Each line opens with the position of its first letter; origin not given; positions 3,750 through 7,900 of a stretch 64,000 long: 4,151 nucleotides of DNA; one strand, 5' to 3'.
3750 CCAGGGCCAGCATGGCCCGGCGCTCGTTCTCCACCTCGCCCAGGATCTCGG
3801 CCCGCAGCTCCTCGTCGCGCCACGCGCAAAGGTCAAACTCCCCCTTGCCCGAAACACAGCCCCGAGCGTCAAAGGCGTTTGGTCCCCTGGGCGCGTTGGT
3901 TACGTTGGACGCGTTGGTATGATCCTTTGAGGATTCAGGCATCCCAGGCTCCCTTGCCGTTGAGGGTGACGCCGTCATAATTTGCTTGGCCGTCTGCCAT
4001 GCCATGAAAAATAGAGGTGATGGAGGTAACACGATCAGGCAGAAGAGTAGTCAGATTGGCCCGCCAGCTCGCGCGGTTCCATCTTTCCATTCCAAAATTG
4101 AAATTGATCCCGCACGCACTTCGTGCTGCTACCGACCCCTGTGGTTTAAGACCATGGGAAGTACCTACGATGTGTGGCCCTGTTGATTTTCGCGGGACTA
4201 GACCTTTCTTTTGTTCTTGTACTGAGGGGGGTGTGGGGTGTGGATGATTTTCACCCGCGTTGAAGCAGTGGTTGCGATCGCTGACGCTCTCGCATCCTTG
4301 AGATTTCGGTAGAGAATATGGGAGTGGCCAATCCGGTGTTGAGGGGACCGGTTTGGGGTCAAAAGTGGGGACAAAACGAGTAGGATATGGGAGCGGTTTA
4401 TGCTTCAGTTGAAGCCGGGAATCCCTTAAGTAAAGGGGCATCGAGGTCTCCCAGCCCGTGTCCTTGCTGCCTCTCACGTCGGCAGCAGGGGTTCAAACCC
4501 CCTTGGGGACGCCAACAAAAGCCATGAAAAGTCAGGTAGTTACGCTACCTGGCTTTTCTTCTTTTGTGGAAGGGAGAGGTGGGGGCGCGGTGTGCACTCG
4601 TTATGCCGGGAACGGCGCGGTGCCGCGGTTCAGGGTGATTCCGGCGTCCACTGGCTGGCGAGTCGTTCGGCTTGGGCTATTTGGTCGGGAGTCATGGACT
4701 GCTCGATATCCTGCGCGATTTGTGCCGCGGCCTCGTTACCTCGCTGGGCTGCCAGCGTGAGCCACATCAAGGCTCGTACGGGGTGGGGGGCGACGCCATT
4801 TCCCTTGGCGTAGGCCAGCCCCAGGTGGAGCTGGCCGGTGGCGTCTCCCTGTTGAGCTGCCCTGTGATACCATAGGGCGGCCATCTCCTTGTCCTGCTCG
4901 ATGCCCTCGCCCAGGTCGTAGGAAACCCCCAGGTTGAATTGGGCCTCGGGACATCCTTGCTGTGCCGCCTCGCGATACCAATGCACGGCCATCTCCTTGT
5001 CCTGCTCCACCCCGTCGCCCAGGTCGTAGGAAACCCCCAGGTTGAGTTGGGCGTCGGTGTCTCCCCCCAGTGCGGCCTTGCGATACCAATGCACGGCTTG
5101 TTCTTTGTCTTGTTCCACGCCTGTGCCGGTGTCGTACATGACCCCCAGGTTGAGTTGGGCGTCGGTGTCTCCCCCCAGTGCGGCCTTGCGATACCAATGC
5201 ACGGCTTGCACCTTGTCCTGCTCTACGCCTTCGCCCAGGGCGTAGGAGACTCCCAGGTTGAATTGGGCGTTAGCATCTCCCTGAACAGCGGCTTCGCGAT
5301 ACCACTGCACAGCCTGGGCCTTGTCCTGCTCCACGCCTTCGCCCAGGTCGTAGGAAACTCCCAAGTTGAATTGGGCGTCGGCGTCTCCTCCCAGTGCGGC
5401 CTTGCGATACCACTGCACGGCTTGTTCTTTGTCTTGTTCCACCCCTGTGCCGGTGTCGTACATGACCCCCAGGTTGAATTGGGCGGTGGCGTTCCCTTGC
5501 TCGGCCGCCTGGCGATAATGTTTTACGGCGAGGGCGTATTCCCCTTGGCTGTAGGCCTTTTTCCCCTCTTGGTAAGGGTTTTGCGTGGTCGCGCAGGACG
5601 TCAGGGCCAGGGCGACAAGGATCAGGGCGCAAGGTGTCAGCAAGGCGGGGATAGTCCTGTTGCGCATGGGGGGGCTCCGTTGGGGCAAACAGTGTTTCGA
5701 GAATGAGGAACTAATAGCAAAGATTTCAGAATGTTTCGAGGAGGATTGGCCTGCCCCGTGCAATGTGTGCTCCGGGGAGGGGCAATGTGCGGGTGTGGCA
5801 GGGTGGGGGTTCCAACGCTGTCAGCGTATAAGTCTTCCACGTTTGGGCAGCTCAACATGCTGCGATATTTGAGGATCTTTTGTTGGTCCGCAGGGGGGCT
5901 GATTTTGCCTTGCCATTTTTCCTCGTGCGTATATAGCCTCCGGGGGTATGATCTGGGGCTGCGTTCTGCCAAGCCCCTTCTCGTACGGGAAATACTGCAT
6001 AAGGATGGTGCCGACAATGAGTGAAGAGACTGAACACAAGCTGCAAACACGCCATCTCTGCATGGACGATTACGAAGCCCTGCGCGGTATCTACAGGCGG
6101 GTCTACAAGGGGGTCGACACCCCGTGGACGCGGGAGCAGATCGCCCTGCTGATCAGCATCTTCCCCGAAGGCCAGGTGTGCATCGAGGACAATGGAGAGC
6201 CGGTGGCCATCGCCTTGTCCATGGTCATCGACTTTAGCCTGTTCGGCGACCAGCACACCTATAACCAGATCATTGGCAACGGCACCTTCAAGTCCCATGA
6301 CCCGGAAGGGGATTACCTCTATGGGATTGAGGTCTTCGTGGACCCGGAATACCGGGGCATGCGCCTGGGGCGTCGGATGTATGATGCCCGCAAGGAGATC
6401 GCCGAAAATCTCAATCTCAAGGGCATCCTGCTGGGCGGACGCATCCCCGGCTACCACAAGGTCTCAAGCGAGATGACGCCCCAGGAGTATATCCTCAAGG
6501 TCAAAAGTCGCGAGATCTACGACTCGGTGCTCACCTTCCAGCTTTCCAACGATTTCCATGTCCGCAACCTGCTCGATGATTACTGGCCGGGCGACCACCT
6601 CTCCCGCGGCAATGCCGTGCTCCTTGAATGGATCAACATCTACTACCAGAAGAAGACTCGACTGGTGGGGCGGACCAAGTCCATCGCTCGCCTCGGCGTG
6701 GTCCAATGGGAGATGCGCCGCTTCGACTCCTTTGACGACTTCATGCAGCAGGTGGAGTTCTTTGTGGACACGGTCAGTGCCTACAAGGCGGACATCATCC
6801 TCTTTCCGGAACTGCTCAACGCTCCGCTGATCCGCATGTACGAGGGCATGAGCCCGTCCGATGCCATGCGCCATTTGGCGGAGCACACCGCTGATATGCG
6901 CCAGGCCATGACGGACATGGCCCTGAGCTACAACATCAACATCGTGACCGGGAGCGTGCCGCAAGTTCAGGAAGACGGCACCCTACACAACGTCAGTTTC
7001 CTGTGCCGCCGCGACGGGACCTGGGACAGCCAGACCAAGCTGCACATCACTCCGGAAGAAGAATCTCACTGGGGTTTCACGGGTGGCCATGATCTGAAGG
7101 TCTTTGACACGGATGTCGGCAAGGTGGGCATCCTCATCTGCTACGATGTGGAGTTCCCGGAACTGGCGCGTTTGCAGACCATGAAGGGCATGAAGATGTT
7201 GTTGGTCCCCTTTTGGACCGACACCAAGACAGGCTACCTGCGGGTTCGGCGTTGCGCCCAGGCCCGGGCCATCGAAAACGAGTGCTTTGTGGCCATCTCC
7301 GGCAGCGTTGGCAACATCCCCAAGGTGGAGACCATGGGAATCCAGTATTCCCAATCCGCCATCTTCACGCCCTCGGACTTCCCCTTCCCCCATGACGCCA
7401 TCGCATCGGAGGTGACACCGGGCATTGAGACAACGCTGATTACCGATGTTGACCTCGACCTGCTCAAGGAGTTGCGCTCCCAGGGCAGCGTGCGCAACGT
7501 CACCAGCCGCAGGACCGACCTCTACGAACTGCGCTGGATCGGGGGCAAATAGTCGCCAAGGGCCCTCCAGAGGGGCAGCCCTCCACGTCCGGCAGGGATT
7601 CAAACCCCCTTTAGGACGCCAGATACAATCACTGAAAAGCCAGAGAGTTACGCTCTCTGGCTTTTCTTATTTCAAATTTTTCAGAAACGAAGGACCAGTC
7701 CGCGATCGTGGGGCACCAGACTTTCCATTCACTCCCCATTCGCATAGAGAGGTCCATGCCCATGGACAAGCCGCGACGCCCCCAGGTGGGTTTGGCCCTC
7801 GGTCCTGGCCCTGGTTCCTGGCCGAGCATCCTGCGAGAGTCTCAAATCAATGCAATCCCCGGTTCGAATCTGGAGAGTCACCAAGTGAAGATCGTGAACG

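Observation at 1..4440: Right-end replication module of a P4-like integrative element, truncated by the window edge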

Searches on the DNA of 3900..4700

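Call 29: search_rna_families(source=window, start=3900, end=4700, threshold=evalue, max_evalue=10, show_alignments=3)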
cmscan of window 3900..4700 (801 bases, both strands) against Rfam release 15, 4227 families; matches with E-value up to 10: 4.
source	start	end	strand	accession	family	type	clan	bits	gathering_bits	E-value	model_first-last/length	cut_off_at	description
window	4513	4571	+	RF04107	mir-5391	Gene; miRNA;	-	25.9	99.3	0.0047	1-68/68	no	mir-5391 microRNA precursor family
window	4279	4298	-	RF01382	HIV-1_SL4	Cis-reg;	-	22.5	31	0.036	1-20/20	no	HIV-1 stem-loop 4 packaging signal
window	4460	4510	+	RF01684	mascRNA-menRNA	Gene;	-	19.6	42.5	0.34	1-56/56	no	MALAT1-associated small cytoplasmic RNA/MEN beta RNA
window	3980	4046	+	RF00934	mir-463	Gene; miRNA;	-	18.2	70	1.3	1-66/66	no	mir-463 microRNA precursor family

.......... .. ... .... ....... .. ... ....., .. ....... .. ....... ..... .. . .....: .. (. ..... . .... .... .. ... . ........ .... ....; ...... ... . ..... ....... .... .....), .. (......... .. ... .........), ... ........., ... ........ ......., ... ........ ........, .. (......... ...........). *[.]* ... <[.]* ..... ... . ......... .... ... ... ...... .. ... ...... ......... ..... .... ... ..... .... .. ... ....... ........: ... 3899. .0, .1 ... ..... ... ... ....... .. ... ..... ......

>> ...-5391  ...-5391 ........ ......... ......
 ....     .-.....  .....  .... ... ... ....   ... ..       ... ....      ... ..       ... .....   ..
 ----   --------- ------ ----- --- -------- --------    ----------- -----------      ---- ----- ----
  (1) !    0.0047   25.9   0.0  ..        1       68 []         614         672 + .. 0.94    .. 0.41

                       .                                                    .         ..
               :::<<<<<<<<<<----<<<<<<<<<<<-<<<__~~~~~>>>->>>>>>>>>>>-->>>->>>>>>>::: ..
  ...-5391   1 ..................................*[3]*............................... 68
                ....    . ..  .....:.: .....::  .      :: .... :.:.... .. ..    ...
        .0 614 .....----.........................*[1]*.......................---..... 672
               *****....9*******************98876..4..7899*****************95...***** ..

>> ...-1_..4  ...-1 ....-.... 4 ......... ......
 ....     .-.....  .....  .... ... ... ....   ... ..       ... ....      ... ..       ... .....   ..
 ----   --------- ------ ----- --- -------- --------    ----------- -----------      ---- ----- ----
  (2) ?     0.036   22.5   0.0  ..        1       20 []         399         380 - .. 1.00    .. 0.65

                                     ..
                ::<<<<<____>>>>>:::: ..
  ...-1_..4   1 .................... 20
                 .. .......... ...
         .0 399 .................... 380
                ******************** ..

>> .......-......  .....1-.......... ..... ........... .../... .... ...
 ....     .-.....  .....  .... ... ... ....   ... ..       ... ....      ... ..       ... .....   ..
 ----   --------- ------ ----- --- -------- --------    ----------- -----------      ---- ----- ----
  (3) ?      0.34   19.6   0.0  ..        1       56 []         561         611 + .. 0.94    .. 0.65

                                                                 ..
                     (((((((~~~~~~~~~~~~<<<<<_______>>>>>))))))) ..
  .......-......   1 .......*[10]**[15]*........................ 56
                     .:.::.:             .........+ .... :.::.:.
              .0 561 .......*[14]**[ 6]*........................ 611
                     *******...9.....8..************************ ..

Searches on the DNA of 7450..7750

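Call 30: search_rna_families(source=window, start=7450, end=7750, threshold=evalue, max_evalue=10, show_alignments=3)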
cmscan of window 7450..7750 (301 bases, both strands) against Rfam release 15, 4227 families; matches with E-value up to 10: 4.
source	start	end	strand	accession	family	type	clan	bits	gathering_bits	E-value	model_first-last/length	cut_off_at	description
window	7567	7665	+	RF01416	NrrF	Gene; antisense;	-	20.2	60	0.059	1-160/160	no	NrrF RNA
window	7639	7686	-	RF02418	Spd-sr07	Gene; sRNA;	-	18.9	55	1.4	1-63/63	no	Streptococcus sRNA Spd-sr07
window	7631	7674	+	RF00834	mir-268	Gene; miRNA;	-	15.4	47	6.2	1-89/89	no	mir-268 microRNA precursor family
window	7634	7666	+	RF03664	MIR6288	Gene; miRNA;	-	15.2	74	3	1-92/92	no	MIR6288 microRNA precursor family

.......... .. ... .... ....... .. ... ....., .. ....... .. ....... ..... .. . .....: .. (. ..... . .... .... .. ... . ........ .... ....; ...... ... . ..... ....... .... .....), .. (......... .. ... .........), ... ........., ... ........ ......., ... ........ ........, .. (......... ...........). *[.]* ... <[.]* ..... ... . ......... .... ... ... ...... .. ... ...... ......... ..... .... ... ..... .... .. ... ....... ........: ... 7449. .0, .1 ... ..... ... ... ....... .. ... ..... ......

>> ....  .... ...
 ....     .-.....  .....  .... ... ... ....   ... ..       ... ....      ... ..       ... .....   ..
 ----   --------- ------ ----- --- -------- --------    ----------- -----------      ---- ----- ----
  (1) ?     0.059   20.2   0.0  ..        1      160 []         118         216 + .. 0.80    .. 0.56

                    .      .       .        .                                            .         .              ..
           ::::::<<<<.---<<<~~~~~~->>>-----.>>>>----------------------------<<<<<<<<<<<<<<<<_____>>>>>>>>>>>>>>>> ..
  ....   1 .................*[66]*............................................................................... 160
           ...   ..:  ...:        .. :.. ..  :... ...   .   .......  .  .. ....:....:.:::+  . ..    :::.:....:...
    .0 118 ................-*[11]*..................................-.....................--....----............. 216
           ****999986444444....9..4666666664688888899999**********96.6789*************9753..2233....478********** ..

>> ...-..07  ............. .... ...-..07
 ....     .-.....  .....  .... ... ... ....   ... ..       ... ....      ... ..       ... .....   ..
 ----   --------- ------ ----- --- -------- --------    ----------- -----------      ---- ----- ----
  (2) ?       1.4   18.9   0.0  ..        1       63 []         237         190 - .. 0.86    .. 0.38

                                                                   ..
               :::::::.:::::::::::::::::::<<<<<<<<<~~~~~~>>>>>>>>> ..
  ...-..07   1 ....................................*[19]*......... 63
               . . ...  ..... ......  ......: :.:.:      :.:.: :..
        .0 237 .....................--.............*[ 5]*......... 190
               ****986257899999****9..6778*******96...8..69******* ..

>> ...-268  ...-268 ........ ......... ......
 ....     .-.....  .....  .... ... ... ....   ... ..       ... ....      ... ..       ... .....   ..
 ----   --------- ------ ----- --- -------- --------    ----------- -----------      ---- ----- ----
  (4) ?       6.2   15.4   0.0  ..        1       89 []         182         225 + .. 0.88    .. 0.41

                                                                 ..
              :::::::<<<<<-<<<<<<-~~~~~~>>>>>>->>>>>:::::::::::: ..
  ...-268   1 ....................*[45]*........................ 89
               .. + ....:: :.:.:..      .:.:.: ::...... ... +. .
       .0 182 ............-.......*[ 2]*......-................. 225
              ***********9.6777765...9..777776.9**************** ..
